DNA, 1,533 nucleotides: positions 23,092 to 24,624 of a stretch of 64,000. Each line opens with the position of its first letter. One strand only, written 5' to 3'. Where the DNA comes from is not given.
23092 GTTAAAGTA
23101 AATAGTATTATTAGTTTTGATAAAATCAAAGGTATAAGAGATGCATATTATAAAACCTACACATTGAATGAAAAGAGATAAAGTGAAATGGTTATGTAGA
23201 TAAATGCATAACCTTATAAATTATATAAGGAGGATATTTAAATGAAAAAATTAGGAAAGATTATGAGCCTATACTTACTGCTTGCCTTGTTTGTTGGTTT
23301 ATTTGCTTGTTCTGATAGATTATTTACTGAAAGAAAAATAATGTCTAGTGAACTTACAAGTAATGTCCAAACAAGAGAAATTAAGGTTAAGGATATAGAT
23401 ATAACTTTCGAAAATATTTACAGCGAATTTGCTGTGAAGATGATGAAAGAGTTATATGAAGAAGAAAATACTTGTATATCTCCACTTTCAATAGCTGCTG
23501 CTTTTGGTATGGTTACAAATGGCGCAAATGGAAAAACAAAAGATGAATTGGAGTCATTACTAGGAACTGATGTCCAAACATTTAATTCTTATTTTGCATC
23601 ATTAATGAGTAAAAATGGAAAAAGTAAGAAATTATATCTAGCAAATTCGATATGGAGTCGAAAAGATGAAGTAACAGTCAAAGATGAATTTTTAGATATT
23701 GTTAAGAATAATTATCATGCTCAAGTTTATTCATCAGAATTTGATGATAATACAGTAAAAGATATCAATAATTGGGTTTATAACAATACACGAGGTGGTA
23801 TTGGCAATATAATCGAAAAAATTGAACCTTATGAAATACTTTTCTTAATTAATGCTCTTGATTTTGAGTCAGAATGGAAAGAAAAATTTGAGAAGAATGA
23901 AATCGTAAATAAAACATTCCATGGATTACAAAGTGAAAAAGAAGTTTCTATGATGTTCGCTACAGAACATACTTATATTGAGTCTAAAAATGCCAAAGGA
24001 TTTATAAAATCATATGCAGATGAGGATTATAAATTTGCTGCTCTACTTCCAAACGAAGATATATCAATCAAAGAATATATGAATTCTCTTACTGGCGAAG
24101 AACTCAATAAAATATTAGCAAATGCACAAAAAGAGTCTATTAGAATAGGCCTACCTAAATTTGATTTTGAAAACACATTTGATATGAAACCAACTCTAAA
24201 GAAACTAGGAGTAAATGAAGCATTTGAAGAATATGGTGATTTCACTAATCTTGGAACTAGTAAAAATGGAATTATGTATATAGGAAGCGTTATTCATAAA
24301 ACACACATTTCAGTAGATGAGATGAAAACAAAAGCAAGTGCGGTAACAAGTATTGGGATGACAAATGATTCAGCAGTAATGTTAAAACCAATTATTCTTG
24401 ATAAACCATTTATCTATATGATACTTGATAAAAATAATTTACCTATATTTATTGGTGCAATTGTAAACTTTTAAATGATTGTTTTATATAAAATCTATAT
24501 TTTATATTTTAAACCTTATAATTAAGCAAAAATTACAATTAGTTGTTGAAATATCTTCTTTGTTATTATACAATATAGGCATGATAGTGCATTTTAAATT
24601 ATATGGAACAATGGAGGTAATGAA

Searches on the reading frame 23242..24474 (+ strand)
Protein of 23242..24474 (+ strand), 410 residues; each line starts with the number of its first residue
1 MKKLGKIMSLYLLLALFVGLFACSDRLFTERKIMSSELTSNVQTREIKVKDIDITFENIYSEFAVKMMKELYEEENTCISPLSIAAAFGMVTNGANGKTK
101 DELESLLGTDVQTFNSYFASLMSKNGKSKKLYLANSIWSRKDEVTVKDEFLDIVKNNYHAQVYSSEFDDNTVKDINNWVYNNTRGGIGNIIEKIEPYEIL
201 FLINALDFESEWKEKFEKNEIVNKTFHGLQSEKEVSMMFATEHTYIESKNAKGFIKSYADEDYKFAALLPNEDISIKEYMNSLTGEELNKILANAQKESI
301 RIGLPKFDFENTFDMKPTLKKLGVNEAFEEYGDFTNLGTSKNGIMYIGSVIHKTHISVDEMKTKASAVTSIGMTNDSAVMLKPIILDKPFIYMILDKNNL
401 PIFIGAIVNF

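Call 25: search_protein_families(library=pfam, proteins=[window:23242-24474:+], max_evalue=0.00001)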
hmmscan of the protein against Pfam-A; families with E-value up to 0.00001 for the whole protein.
window:23242-24474:+ (410 aa): 1 family
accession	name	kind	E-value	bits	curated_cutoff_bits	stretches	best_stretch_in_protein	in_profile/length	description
PF00079.25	Serpin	-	1.1e-77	262.2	27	1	61-409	4-369/370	Serpin (serine protease inhibitor)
